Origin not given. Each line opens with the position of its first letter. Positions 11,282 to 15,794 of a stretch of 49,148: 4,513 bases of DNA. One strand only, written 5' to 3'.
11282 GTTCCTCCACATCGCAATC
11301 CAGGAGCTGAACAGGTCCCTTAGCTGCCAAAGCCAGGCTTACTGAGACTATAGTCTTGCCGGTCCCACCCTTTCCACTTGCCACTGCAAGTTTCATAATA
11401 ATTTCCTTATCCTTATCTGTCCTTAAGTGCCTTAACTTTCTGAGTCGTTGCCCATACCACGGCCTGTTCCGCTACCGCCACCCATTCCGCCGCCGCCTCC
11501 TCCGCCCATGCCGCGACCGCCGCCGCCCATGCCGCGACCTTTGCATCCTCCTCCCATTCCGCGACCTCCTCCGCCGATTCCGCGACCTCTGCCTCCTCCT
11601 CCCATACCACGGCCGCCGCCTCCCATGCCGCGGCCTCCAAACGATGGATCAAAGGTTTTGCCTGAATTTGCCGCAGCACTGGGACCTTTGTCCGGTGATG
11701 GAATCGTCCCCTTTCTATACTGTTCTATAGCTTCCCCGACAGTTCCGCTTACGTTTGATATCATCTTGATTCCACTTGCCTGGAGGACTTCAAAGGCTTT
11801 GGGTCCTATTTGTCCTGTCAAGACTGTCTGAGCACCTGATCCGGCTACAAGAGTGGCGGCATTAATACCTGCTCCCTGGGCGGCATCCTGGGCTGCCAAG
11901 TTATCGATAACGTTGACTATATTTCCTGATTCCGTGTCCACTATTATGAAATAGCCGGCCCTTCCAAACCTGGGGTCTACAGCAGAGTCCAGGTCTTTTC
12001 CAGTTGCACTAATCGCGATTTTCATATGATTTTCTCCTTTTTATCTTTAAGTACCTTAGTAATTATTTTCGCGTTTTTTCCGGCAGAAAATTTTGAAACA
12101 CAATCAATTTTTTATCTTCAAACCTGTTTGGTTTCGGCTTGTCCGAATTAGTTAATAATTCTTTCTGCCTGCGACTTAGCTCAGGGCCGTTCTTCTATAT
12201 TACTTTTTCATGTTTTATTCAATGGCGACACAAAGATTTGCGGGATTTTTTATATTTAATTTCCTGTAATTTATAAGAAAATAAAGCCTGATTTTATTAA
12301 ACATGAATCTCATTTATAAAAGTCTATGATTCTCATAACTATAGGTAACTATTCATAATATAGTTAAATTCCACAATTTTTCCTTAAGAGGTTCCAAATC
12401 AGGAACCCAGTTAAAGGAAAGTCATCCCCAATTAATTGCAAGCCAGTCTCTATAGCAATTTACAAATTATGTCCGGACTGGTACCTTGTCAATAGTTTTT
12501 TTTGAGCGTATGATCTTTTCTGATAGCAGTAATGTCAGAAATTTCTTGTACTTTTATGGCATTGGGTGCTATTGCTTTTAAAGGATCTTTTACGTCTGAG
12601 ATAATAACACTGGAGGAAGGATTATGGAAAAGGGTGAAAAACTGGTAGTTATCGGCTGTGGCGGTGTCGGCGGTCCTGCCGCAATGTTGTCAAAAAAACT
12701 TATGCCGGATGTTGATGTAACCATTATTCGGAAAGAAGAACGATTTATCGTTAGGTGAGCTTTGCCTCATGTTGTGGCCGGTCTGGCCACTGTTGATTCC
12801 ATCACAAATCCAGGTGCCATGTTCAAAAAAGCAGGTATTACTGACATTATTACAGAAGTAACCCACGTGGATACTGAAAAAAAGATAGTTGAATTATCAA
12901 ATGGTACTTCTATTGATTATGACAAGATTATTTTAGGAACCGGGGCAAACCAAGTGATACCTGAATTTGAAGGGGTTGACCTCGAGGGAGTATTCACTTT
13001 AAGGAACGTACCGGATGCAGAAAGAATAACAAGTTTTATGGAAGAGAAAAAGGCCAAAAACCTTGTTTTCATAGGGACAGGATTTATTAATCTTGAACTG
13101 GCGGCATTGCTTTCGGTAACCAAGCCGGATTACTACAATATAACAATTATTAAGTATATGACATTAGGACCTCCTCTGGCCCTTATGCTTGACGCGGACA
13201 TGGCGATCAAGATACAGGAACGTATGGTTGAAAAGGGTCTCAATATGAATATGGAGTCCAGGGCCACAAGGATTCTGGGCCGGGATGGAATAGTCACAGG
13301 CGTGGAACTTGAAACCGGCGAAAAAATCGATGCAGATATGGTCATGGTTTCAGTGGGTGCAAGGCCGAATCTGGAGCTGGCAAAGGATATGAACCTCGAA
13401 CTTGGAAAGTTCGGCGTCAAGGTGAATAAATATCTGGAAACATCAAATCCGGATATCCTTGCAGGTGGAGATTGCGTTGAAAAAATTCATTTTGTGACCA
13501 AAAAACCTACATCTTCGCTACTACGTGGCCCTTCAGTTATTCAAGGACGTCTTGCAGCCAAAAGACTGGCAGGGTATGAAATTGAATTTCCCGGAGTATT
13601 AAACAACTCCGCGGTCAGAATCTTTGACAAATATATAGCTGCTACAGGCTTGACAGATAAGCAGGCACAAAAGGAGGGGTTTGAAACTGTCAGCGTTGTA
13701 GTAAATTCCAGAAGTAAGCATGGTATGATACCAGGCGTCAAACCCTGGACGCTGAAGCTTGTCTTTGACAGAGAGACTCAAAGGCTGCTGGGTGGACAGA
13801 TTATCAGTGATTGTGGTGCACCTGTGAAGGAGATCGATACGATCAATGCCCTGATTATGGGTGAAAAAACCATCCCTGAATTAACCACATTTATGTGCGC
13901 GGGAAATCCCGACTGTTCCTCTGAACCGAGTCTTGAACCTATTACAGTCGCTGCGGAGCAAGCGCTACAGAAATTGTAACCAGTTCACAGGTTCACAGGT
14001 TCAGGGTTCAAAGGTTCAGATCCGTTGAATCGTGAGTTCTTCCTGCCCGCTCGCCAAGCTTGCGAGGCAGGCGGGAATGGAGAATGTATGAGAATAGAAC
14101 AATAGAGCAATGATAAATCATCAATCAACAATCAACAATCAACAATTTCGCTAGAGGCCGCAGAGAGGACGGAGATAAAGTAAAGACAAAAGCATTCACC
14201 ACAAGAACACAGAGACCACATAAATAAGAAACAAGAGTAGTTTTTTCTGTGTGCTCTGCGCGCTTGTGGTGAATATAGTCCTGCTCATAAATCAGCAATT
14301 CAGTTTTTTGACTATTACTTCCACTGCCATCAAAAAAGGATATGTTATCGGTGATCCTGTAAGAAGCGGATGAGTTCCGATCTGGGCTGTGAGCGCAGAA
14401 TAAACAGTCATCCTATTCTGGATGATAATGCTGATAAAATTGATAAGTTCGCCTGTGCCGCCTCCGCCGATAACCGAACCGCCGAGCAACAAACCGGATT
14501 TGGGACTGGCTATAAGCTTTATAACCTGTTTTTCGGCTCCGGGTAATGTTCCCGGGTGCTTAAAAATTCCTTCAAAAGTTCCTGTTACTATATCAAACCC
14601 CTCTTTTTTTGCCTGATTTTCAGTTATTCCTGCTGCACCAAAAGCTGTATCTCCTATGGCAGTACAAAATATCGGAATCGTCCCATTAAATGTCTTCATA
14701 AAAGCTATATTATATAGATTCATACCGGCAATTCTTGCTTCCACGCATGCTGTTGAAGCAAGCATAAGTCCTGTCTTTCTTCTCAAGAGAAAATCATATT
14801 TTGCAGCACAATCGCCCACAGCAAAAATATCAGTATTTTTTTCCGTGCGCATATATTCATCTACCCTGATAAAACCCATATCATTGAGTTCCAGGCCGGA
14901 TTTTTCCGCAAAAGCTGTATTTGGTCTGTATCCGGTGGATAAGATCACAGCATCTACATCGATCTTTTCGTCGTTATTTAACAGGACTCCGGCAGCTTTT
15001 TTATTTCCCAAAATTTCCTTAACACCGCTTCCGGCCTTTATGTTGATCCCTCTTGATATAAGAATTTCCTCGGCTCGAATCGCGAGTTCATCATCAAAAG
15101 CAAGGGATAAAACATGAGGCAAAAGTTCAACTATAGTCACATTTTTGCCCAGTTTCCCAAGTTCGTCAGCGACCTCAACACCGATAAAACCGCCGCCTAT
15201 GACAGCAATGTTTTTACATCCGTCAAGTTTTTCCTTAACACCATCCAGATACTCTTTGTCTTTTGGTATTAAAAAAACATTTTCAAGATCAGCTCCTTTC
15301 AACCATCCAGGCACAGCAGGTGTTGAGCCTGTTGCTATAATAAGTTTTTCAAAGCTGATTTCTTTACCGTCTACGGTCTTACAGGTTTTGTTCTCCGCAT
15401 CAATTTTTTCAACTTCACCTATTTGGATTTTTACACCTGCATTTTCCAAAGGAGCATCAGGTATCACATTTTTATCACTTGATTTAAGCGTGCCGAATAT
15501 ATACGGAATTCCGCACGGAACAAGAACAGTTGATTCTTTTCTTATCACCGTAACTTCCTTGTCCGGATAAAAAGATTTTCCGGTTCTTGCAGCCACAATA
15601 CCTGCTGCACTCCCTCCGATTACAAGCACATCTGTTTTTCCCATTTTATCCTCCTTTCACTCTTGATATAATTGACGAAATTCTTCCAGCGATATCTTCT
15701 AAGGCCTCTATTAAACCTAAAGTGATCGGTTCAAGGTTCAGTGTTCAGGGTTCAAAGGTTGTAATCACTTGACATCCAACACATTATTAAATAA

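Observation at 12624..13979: In-frame UGA at the catalytic-Cys position of a CoADR/NADH-oxidase-like flavoprotein: probable selenoprotein with a Cys paralog next door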

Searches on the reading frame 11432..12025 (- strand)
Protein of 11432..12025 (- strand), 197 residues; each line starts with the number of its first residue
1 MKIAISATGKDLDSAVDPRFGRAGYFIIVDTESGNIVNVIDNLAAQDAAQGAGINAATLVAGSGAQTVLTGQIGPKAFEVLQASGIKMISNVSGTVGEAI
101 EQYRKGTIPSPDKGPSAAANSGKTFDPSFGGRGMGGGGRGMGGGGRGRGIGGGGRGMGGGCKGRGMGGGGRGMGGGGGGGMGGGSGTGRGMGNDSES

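Call 7: search_protein_families(library=pfam, proteins=[window:11432-12025:-])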
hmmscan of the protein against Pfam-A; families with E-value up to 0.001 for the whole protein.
window:11432-12025:- (197 aa): 1 family
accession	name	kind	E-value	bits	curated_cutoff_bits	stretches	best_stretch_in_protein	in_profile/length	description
PF02579.22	Nitro_FeMo-Co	-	8.1e-24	84.2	26.3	1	13-105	2-94/94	Dinitrogenase iron-molybdenum cofactor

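Call 8: search_protein_families(library=ncbifam, proteins=[window:11432-12025:-])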
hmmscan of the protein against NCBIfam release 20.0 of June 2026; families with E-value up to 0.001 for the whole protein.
window:11432-12025:- (197 aa): 1 family
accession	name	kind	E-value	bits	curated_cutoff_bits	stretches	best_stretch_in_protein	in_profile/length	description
NF041136.1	MrpORP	equivalog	7.6e-07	28.7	450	1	1-107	265-364/365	iron-sulfur cluster carrier protein MrpORP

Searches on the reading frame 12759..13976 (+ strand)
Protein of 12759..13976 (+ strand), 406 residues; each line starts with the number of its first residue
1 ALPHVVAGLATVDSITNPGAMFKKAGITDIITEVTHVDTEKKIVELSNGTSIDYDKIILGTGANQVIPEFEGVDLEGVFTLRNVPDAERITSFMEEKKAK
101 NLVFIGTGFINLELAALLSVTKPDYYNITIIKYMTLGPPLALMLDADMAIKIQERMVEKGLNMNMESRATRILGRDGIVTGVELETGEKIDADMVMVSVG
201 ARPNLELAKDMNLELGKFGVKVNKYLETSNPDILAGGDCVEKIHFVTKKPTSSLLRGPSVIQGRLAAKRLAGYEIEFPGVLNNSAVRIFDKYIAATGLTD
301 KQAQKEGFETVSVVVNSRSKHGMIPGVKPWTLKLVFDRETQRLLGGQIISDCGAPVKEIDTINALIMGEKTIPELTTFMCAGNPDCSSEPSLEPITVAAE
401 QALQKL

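Call 45: search_protein_representatives(protein=window:12759-13976:+)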
Query: 406 residues. Proteins with E-value up to 0.001 (for the whole library): 17521; up to 1e-10: 7871; up to 1e-30: 803. The best 150 are listed.
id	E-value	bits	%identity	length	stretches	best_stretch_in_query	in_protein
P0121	7.9e-172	587.8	68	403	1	6-406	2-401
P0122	6.6e-88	311.6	41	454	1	1-405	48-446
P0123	5.3e-78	279.0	46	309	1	98-405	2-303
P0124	8.9e-73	261.8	51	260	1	7-263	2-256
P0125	2.3e-66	240.7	47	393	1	26-282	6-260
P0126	7.4e-65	235.7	35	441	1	3-406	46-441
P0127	3.2e-63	230.3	54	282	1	7-224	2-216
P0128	1.1e-62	228.7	38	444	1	3-341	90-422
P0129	4.6e-62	226.6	37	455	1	35-406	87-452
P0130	1.6e-59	218.2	60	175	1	234-406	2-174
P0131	7.3e-59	216.0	36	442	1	1-405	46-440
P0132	1.0e-58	215.5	37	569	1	14-401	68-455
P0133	1.2e-58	215.3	64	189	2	145-253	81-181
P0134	1.6e-58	214.9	33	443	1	13-406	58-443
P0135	2.6e-56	207.6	47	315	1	7-237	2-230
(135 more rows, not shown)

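Call 70: list_cluster_members(proteins=[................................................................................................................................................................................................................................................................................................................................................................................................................, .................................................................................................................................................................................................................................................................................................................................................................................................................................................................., P0122, P0121, P0002])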
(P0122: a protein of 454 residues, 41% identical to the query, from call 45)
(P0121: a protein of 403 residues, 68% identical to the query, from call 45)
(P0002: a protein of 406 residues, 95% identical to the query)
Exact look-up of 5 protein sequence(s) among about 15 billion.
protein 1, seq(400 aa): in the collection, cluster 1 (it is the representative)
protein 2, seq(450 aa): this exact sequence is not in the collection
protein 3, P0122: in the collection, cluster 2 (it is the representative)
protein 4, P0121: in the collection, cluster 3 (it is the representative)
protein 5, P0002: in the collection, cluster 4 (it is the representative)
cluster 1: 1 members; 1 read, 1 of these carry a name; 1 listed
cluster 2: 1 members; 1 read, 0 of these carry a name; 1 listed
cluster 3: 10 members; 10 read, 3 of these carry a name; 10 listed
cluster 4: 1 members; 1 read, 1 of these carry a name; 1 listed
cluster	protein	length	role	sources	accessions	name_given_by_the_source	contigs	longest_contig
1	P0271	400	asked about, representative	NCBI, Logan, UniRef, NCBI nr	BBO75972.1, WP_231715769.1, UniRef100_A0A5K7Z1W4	NADH oxidase [Desulfosarcina widdelii] | NADH oxidase n=1 Tax=Desulfosarcina widdelii TaxID=947919 RepID=A0A5K7Z1W4_9BACT | FAD-dependent oxidoreductase [Desulfosarcina widdelii]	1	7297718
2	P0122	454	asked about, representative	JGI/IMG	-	-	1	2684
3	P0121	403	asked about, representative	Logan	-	-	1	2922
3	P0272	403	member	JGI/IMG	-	NADPH-dependent 2,4-dienoyl-CoA reductase/sulfur reductase-like enzyme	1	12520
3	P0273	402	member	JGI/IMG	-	NADH oxidase (H2O2-forming)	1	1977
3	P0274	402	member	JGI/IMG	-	NADH oxidase (H2O2-forming)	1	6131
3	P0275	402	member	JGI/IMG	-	-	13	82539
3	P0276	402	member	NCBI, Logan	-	-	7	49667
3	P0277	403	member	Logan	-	-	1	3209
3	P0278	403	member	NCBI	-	-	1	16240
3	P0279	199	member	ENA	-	-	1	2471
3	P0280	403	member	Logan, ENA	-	-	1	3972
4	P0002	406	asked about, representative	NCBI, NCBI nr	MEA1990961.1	MAG: FAD-dependent oxidoreductase [Thermodesulfobacteriota bacterium] | FAD-dependent oxidoreductase [Thermodesulfobacteriota bacterium]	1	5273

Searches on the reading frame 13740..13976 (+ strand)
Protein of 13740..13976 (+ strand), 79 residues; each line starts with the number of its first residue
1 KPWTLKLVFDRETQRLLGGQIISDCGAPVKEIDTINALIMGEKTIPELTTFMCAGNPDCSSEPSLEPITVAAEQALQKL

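Call 59: search_solved_structures(query=window:13740-13976:+, max_evalue=10, show_alignments=5)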
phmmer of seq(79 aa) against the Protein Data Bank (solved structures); distinct sequences matched with E-value up to 10: 30.
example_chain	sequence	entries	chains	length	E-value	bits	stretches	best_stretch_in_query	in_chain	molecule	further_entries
6ruz_A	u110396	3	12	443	0.0047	20.4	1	3-75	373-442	NADH oxidase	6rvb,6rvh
3cgb_A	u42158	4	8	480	0.012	19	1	1-57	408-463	Pyridine nucleotide-disulfide oxidoreductase, class I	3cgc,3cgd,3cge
5er0_A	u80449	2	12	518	0.029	17.9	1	2-52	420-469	NADH oxidase | NAD(FAD)-dependent dehydrogenase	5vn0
5voh_A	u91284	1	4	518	0.03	17.8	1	2-52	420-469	NADH oxidase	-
6pfz_D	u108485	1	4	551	0.073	16.6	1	5-78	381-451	NADH oxidase (NoxA-3)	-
1nhr_A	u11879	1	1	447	0.22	15.1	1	3-49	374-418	NADH PEROXIDASE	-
1nhs_A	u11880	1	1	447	0.23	15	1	3-49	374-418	NADH PEROXIDASE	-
1f8w_A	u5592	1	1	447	0.24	15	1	3-49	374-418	NADH PEROXIDASE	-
1joa_A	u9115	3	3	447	0.24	15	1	3-49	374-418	NADH PEROXIDASE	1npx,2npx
1nhp_A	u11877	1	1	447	0.24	14.9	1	3-49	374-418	NADH PEROXIDASE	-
1nhq_A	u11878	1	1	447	0.24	14.9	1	3-49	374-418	NADH PEROXIDASE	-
1yqz_A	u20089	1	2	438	0.3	14.6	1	2-61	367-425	coenzyme A disulfide reductase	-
4eqr_A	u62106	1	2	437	0.3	14.6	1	2-61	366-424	Coenzyme A disulfide reductase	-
4em3_A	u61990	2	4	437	0.3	14.6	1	2-61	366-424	Coenzyme A disulfide reductase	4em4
4eqw_A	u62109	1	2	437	0.3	14.6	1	2-61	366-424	Coenzyme A disulfide reductase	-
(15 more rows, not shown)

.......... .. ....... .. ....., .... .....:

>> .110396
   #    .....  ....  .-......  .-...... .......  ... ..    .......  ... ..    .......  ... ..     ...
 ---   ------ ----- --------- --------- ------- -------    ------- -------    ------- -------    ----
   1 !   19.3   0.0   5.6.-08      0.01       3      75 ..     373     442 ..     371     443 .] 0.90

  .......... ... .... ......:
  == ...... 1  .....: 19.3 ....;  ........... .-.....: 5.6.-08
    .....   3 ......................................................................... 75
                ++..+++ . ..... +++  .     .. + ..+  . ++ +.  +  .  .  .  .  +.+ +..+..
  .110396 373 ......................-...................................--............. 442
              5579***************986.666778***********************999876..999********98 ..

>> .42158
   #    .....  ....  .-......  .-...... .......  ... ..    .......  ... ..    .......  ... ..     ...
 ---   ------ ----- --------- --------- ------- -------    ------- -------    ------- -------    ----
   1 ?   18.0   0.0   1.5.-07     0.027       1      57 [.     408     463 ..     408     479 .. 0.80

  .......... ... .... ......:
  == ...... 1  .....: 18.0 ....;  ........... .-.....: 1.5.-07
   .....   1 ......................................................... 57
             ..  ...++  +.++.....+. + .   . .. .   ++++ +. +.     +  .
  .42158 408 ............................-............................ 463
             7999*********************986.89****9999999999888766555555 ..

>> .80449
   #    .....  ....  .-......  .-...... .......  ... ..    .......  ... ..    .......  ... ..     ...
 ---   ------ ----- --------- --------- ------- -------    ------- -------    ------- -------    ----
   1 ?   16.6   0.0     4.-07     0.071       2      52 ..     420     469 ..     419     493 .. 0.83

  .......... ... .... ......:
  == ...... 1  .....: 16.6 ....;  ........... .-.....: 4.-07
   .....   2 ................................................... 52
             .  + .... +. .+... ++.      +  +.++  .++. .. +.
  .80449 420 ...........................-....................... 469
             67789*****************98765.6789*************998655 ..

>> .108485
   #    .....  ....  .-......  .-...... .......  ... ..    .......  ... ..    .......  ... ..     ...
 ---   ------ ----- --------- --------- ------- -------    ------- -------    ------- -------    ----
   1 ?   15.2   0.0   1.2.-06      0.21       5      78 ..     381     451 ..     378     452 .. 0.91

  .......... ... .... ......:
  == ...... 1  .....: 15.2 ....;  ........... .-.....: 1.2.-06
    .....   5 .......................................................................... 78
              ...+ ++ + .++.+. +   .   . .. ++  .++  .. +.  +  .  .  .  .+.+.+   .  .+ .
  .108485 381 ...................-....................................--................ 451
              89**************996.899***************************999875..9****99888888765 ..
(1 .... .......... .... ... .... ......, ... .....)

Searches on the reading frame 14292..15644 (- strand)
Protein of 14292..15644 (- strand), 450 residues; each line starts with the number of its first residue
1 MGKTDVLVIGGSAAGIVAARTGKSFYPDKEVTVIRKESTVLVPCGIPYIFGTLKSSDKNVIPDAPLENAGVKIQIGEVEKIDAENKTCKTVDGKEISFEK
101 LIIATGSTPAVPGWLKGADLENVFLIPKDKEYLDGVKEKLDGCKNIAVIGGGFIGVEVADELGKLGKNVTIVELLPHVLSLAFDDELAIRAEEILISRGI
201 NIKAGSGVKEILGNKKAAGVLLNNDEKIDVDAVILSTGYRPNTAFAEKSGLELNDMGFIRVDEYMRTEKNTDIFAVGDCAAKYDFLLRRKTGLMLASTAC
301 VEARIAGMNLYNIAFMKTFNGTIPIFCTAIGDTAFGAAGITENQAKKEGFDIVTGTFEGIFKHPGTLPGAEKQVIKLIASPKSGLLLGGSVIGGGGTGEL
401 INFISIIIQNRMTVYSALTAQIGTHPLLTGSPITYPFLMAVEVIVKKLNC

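Call 7: search_protein_families(library=pfam, proteins=[window:14292-15644:-])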
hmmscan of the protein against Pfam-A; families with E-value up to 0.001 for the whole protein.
window:14292-15644:- (450 aa): 9 families
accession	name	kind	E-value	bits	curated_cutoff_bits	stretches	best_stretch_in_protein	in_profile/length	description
PF07992.20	Pyr_redox_2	-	8.6e-63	212.9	26.1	1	5-300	2-288/291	Pyridine nucleotide-disulphide oxidoreductase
PF00070.33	Pyr_redox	-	5.3e-16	59.3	22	1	145-223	1-80/82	Pyridine nucleotide-disulphide oxidoreductase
PF02852.28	Pyr_redox_dim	-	8.9e-14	52.1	25.3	1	331-429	7-103/110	Pyridine nucleotide-disulphide oxidoreductase, dimerisation domain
PF13738.12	Pyr_redox_3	-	8.6e-13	48.6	30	1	77-277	103-305/305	Pyridine nucleotide-disulphide oxidoreductase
PF01266.30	DAO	-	7.2e-08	32.8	27.9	0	146-173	2-29/353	FAD dependent oxidoreductase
PF13434.12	Lys_Orn_oxgnase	-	1.7e-07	31.2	21.3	1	89-171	139-216/339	L-lysine 6-monooxygenase/L-ornithine 5-monooxygenase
PF03486.20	HI0933_like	-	2.8e-07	30.7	50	0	5-39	2-34/244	HI0933-like protein Rossmann domain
PF01134.28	GIDA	-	6.6e-05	22.6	22.1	0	69-107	109-150/391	Glucose inhibited division protein A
PF13450.12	NAD_binding_8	-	0.00087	20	21.9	0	148-178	1-31/68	NAD(P)-binding Rossmann-like domain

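Call 8: search_protein_families(library=ncbifam, proteins=[window:14292-15644:-])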
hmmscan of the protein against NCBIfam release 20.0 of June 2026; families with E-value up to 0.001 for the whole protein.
window:14292-15644:- (450 aa): 60 families (the best 25 are shown)
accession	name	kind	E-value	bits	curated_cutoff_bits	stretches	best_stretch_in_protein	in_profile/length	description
NF007123.0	PRK09564.1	equivalog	2.1e-71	241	458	1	6-414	3-415/444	CoA-disulfide reductase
TIGR03385.1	CoA_CoA_reduc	equivalog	6.8e-65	219.5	578.8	1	6-418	2-418/439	CoA-disulfide reductase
NF046103.1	NOXase_Strep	equivalog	2.5e-54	184.9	600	1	6-414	2-413/442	H2O-forming NADH oxidase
NF045765.1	PhenlGlyoxDHPadH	equivalog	4.7e-46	157.5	475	1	3-353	2-353/416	NADH-dependent phenylglyoxylate dehydrogenase subunit epsilon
TIGR01350.1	lipoamide_DH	equivalog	6.5e-44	150.4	408.8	1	72-428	105-443/461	dihydrolipoyl dehydrogenase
NF003437.0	PRK04965.1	equivalog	2.7e-37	128.7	392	1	76-281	79-276/378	NADH:flavorubredoxin reductase NorW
TIGR02374.1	nitri_red_nirB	equivalog_domain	6.8e-37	127.3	578.35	1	67-282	65-280/794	nitrite reductase large subunit NirB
NF004943.0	PRK06292.2-1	equivalog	7.6e-36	123.9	432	1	69-427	101-443/456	dihydrolipoyl dehydrogenase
TIGR02053.1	MerA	equivalog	1.2e-34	120.2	454.45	1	84-415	115-430/465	mercury(II) reductase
TIGR01424.1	gluta_reduc_2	equivalog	7.2e-32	110.5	606.05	1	65-427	99-437/446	glutathione-disulfide reductase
NF041853.1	hythiocyan_redase_MerA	equivalog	1e-30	107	650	1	78-430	107-432/440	hypothiocyanous acid reductase MerA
NF011565.0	PRK14989.1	subfamily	1.5e-30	105.9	883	1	57-284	60-287/847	nitrite reductase large subunit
NF010037.0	PRK13512.1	equivalog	3.1e-30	105.4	394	1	5-423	3-418/438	CoA-disulfide reductase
NF005572.0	PRK07251.1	equivalog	4.2e-30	104.8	537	1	143-428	157-428/438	FAD-containing oxidoreductase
NF004776.0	PRK06116.1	equivalog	5.5e-30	104.8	480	1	66-426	103-440/450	glutathione-disulfide reductase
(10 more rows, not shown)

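Call 19: find_encoding_contigs(protein=window:14292-15644:-, flank=10000, max_places=6)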
Protein window:14292-15644:- (450 aa): no gene with exactly this product is on record in the collection.
